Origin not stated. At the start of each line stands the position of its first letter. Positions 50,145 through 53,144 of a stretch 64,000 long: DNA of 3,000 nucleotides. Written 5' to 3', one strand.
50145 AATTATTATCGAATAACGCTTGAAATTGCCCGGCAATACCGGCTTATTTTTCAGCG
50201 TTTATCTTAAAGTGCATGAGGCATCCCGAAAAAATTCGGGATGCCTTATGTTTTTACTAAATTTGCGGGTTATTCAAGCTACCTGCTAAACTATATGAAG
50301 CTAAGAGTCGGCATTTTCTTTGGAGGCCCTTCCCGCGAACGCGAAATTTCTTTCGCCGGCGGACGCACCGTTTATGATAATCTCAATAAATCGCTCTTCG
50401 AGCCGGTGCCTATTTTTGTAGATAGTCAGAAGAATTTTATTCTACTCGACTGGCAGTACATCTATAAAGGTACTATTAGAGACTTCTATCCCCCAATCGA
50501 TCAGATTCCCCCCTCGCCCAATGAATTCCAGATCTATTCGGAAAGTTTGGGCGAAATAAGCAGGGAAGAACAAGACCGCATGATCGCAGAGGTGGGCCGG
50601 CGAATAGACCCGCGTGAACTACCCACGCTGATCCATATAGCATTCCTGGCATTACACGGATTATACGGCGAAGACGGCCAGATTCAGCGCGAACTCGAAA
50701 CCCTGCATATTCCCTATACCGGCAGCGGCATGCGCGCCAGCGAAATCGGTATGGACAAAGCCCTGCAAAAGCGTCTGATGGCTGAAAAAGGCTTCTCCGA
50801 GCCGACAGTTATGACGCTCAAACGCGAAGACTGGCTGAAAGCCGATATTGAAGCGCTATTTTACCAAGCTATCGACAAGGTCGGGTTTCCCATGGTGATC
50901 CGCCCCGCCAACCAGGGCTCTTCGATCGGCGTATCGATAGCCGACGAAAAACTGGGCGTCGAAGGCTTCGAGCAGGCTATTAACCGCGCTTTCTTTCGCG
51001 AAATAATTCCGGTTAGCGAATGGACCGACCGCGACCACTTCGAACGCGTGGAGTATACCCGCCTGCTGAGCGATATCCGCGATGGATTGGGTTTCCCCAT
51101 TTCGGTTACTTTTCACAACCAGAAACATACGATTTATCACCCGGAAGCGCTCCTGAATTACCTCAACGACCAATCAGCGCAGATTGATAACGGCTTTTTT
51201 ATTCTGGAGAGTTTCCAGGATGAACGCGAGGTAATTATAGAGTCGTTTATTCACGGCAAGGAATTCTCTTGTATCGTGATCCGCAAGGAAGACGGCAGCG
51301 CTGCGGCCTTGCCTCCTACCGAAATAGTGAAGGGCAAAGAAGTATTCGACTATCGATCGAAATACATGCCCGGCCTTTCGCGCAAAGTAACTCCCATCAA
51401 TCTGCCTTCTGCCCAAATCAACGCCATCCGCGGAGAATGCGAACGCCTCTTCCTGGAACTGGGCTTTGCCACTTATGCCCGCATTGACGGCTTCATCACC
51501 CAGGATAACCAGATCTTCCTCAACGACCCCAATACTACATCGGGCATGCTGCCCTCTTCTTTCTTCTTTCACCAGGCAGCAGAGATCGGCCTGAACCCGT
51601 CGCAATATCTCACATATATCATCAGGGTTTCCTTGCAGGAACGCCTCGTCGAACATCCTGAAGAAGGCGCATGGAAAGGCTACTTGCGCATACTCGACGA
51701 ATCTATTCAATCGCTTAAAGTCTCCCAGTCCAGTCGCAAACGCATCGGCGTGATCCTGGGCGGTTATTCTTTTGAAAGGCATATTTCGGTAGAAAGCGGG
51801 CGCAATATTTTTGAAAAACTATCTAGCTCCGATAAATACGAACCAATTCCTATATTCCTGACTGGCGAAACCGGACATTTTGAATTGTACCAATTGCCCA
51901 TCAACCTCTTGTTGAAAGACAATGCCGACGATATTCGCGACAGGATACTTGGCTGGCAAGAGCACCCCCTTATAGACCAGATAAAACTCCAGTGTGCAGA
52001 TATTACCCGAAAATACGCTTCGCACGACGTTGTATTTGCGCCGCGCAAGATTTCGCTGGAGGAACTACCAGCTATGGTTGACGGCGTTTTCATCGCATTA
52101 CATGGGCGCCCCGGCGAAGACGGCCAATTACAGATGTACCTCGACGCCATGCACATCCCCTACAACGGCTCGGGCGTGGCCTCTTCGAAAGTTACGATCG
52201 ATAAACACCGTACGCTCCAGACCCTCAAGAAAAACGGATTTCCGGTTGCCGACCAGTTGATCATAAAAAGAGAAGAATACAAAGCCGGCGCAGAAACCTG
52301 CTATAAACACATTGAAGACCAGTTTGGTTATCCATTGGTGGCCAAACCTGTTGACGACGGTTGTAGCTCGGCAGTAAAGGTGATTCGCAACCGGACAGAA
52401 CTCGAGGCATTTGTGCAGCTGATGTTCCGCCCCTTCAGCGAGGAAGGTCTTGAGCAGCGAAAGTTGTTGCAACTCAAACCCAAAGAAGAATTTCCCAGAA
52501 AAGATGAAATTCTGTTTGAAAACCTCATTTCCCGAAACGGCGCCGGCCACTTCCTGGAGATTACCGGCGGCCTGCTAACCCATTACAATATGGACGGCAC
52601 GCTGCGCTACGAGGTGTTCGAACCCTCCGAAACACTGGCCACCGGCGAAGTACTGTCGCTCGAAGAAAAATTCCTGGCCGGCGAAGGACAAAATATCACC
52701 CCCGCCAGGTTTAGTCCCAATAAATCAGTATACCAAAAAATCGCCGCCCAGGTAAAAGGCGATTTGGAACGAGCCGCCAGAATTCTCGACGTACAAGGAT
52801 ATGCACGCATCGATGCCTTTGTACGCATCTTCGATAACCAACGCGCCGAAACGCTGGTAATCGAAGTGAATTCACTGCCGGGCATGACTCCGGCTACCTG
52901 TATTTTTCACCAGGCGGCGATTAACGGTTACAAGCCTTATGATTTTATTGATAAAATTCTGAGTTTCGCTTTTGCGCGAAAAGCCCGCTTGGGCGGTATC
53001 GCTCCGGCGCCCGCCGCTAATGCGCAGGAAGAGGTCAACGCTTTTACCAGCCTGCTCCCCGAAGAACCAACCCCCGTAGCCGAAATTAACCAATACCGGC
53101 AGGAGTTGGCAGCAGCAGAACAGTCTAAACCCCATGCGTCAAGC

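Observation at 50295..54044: Ddl-Ddl-TM-PASTAx3 fusion: cytoplasmic D-Ala-D-Ala ligase modules hard-wired to extracytoplasmic peptidoglycan-sensing domains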

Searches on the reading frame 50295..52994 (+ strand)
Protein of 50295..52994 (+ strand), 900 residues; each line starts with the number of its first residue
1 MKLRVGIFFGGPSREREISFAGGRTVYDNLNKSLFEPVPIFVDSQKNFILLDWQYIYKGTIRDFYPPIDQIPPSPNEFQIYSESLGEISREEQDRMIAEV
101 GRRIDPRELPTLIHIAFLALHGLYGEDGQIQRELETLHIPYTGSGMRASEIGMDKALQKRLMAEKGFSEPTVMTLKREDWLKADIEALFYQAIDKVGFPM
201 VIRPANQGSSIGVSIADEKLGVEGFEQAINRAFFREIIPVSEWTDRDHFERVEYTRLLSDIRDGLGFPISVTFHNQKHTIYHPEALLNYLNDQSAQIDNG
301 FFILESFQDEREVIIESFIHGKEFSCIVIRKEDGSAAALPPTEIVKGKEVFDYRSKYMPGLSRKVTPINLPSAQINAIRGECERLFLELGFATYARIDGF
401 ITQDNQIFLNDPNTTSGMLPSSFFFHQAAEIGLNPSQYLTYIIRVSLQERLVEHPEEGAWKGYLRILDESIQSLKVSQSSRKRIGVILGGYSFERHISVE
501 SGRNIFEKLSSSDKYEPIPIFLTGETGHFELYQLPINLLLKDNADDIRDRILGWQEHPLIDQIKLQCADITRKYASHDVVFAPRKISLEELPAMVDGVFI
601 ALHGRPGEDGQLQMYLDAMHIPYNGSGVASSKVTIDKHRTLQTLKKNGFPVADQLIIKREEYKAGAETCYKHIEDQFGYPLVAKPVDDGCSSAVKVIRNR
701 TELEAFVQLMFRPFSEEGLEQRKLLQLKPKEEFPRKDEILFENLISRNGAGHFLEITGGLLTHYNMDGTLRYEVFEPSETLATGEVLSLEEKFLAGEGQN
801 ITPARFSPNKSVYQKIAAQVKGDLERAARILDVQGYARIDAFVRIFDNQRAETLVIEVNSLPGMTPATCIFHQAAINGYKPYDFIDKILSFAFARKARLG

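Call 76: predict_structure(alignment_id=A4)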
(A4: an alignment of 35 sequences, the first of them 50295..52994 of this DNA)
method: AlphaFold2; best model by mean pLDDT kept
length: 900 residues; sequences in the alignment: 35
mean_pLDDT: 87.5   pTM: 0.87
mean pLDDT of the five models: 87.5, 87.5, 86.4, 83.6, 82.0
residues with pLDDT >= 90: 496; 70-90: 346; 50-70: 42; < 50: 16
segments of 3 or more residues with pLDDT < 50: 349-354, 787-790, 793-798
pLDDT, mean of each block of 10 residues (from residue 1): 93 86 89 94 94 84 81 76 87 91 95 95 87 95 88 87 90 93 92 92 84 86 92 93 87 86 85 92 93 87 91 91 92 94 68 49 79 95 93 90 91 74 83 93 95 92 95 86 94 81 91 92 89 91 84 90 93 87 92 95 84 92 91 88 93 92 93 93 77 81 94 86 78 84 88 89 91 90 52 49 83 94 96 92 92 90 77 88 91 88
secondary structure, 60 per line:
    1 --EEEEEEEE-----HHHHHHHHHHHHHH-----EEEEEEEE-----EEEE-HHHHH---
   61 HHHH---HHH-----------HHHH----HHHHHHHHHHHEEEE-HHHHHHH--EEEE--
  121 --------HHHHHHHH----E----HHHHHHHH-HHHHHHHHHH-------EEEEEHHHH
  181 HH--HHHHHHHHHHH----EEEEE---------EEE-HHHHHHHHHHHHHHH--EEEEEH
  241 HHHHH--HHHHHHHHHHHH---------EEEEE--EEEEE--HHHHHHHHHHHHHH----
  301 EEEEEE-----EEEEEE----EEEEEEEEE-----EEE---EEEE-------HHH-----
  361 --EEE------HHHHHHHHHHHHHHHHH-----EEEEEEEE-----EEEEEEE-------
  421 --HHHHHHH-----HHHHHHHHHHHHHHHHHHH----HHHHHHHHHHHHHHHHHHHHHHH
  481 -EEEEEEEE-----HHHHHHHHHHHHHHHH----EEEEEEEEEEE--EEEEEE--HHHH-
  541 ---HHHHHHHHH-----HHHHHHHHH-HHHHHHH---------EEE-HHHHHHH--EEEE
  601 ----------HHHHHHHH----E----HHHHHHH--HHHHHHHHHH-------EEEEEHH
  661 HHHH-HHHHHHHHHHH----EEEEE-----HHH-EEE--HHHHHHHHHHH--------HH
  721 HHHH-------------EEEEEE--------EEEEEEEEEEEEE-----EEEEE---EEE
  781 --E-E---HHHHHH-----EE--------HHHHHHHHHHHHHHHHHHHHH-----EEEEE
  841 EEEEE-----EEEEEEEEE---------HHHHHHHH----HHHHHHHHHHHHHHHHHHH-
elements in order (helices of 4 or more, strands of 3 or more residues): E3-10 H16-29 E35-42 E48-51 H53-57 H61-64 H82-85 H90-100 E101-104 H106-112 E115-118 H129-136 H146-153 H155-164 E172-176 H177-182 H185-195 E200-204 E214-216 H218-232 E235-239 H240-245 H248-259 E269-273 E276-280 H283-296 E301-306 E312-317 E322-330 E336-338 E342-345 E363-365 H372-388 E394-401 E407-413 H423-429 H435-453 H458-480 E482-489 H495-510 E515-525 E528-533 H536-539 H544-552 H558-566 H568-574 E584-586 H588-594 E597-600 H611-618 H628-634 H637-646 E654-658 H659-664 H666-676 E681-685 E695-697 H700-710 H719-724 E738-743 E752-764 E770-774 E778-780 H789-794 H810-830 E836-845 E851-859 H869-876 H881-899

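Call 78: fold_search(model_id=the predicted structure, library=pdb)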
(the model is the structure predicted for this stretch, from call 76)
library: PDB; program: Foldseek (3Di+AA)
matches with E <= 10: 987; with E <= 0.001: 499
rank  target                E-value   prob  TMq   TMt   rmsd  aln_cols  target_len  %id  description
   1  3i12_A                8.0e-26  1.00  0.34  0.80   6.8       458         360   24  The crystal structure of the D-alanyl-alanine synthetase A from Salmonella enterica subsp. enterica serovar Typhimuriu (released 2009-08-18)
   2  3i12_B                5.3e-25  1.00  0.33  0.82   6.4       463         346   22  The crystal structure of the D-alanyl-alanine synthetase A from Salmonella enterica subsp. enterica serovar Typhimuriu (released 2009-08-18)
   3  3q1k_A                6.9e-25  1.00  0.33  0.79   6.7       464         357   23  The Crystal Structure of the D-alanyl-alanine Synthetase A from Salmonella enterica Typhimurium Complexed with ADP (released 2011-01-12)
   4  3q1k_B                9.0e-25  1.00  0.33  0.82   6.3       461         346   22  The Crystal Structure of the D-alanyl-alanine Synthetase A from Salmonella enterica Typhimurium Complexed with ADP (released 2011-01-12)
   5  3i12_D                1.4e-24  1.00  0.33  0.80   6.5       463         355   22  The crystal structure of the D-alanyl-alanine synthetase A from Salmonella enterica subsp. enterica serovar Typhimuriu (released 2009-08-18)
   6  7u56_A                2.2e-24  1.00  0.32  0.79   7.1       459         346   22  Crystal Structure of D-alanine--D-alanine ligase from Klebsiella pneumoniae subsp. pneumoniae in complex with AMP (released 2022-03-09)
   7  7u56_B                5.7e-24  1.00  0.31  0.79   6.7       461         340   22  Crystal Structure of D-alanine--D-alanine ligase from Klebsiella pneumoniae subsp. pneumoniae in complex with AMP (released 2022-03-09)
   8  8fff                  6.7e-24  1.00  0.30  0.73  10.6       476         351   20  Crystal structure of Staphylococcus aureus D-alanine D-alanine ligase enzyme in complex with acetate (released 2024-05-08)
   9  7u9k_B                2.1e-23  1.00  0.33  0.87   5.7       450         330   20  Staphylococcus aureus D-alanine-D-alanine ligase in complex with ATP, D-ala-D-ala, Mg2+ and K+ (released 2023-03-15)
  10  3q1k_C                2.4e-23  1.00  0.32  0.79   7.1       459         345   22  The Crystal Structure of the D-alanyl-alanine Synthetase A from Salmonella enterica Typhimurium Complexed with ADP (released 2011-01-12)
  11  8evw_B                6.1e-23  1.00  0.31  0.82   7.8       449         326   24  DdlA from Pseudomonas aeruginosa PAO1 in complex with ATP and D-ala-D-ala (released 2023-08-30)
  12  3e5n                  8.9e-23  1.00  0.31  0.78   7.1       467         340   21  Crystal structure of D-alanine-D-alanine ligase from Xanthomonas oryzae pv. oryzae KACC10331 (released 2009-08-18)
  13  8evw_A                1.1e-22  1.00  0.32  0.86   5.6       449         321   24  DdlA from Pseudomonas aeruginosa PAO1 in complex with ATP and D-ala-D-ala (released 2023-08-30)
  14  3r5f                  1.3e-22  1.00  0.31  0.77   7.2       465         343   21  Crystal structure of D-alanine-D-alnine ligase from Xanthomonas oryzae pv. oryzae with ATP (released 2011-05-25)
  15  3rfc                  1.4e-22  1.00  0.31  0.78   7.4       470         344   21  Crystal structure of D-alanine-D-alanine ligase A from Xanthomonas oryzae pathovar oryzae with ADP (released 2011-05-04)
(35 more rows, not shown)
